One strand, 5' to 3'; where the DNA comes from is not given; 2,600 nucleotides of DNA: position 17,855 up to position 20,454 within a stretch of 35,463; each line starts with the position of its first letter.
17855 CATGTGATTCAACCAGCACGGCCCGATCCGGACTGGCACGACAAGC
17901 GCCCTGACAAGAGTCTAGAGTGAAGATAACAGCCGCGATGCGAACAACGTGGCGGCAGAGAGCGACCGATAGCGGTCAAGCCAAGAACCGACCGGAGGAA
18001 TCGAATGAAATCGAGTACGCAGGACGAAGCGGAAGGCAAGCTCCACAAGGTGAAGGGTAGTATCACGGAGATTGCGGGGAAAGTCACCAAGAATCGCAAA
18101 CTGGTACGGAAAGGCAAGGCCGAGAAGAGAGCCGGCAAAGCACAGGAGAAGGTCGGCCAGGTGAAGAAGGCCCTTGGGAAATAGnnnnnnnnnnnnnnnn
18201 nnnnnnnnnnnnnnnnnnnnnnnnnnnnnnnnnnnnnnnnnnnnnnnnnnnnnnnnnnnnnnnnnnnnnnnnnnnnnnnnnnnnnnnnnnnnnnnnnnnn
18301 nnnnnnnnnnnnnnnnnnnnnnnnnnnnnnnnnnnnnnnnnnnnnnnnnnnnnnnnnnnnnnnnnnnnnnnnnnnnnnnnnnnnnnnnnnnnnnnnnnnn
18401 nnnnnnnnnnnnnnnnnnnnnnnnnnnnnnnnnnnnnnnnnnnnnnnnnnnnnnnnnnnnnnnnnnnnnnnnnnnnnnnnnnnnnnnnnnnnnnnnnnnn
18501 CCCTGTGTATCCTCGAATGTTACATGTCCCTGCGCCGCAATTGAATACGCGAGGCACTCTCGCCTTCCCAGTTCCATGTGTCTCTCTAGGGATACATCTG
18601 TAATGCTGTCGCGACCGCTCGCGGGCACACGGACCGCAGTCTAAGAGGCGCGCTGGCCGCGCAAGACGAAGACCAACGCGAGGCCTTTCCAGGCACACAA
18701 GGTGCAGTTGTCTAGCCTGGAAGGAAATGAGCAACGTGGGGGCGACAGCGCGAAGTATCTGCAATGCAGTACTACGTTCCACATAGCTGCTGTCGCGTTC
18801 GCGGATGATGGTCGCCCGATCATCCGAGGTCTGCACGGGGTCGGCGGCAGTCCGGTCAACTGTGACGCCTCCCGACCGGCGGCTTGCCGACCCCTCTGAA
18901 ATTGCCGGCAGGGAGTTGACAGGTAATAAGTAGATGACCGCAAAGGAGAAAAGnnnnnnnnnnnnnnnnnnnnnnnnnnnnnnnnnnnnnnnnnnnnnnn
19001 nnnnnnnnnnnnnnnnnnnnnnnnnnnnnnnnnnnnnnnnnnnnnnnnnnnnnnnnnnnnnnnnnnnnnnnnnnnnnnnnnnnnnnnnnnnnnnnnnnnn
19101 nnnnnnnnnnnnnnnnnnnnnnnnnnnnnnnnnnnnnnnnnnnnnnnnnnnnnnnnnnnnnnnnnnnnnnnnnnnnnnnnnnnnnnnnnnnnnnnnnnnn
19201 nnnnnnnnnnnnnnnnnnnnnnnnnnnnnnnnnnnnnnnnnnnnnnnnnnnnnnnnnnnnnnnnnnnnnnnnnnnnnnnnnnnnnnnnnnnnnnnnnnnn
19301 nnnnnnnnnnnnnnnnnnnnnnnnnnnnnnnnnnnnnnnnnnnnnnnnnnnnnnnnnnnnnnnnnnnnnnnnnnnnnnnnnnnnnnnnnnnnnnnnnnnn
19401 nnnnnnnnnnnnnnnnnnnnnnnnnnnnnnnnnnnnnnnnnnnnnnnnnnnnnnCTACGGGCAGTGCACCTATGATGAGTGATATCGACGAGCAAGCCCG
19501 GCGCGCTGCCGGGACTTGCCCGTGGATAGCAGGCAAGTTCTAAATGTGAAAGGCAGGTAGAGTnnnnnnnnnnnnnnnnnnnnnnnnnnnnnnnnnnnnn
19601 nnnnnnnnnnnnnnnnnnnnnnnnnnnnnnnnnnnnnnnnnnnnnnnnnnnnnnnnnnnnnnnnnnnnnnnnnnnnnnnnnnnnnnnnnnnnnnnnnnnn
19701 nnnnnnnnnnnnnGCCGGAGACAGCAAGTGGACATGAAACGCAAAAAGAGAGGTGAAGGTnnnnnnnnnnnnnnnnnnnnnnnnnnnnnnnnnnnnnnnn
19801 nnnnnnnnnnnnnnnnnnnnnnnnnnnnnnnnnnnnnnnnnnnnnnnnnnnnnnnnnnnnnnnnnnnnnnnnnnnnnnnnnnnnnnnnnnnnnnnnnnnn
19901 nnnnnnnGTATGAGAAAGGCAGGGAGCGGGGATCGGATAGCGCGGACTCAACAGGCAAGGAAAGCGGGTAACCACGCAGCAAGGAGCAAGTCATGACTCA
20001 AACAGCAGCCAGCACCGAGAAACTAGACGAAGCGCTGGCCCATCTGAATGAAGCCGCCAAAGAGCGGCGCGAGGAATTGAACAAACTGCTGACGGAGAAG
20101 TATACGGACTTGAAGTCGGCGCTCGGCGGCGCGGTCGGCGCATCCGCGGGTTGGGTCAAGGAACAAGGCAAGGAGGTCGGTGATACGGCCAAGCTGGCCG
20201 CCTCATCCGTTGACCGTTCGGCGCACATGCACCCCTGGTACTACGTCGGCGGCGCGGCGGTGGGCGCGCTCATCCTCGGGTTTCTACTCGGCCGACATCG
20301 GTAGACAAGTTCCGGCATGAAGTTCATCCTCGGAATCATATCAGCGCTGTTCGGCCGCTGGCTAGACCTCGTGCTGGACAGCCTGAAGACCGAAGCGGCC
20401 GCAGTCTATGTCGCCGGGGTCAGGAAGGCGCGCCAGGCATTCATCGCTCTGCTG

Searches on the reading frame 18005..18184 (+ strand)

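Call 24: search_protein_families(library=pfam, proteins=[window:18005-18184:+], max_evalue=0.01)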
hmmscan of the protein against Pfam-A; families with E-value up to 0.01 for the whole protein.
window:18005-18184:+ (59 aa): 1 family
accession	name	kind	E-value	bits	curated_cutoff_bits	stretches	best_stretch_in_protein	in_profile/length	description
PF05532.17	CsbD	-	7.6e-13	48.6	40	1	7-57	1-51/53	CsbD-like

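Call 82: search_protein_families(library=ncbifam, proteins=[window:18005-18184:+], max_evalue=0.01)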
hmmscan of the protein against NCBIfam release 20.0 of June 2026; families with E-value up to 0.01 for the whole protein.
window:18005-18184:+ (59 aa): 2 families
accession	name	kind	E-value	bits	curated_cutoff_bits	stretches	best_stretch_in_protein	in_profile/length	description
NF007748.0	PRK10428.1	equivalog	1.5e-05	24.9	113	1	6-55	3-52/69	hypothetical protein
NF050175.1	MBP-1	equivalog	9.7e-05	22.6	80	1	2-52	5-55/78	microaggregate-binding protein 1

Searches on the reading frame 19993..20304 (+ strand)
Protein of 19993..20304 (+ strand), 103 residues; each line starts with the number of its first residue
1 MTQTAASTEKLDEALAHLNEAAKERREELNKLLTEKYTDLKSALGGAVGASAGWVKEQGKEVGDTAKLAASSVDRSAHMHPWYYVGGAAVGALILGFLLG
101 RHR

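Call 25: search_protein_families(library=pfam, proteins=[window:19993-20304:+], max_evalue=0.01)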
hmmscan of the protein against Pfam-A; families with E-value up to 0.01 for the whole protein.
window:19993-20304:+ (103 aa): 1 family
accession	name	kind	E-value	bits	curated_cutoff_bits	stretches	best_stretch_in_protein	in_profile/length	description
PF19029.5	DUF883_C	-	0.005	16.9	27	1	74-101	2-29/30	DUF883 C-terminal glycine zipper region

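Call 82: search_protein_families(library=ncbifam, proteins=[window:19993-20304:+], max_evalue=0.01)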
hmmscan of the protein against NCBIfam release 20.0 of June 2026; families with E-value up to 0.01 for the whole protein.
window:19993-20304:+ (103 aa): 2 families
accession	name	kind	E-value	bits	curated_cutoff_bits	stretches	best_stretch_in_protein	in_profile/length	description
NF007709.0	PRK10404.1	equivalog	2.7e-05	24.6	139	1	7-101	6-100/101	stress response protein ElaB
NF058680.1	EncD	equivalog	0.00086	19.7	120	1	9-93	19-102/106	encapsulin nanocompartment cargo ferric reductase EncD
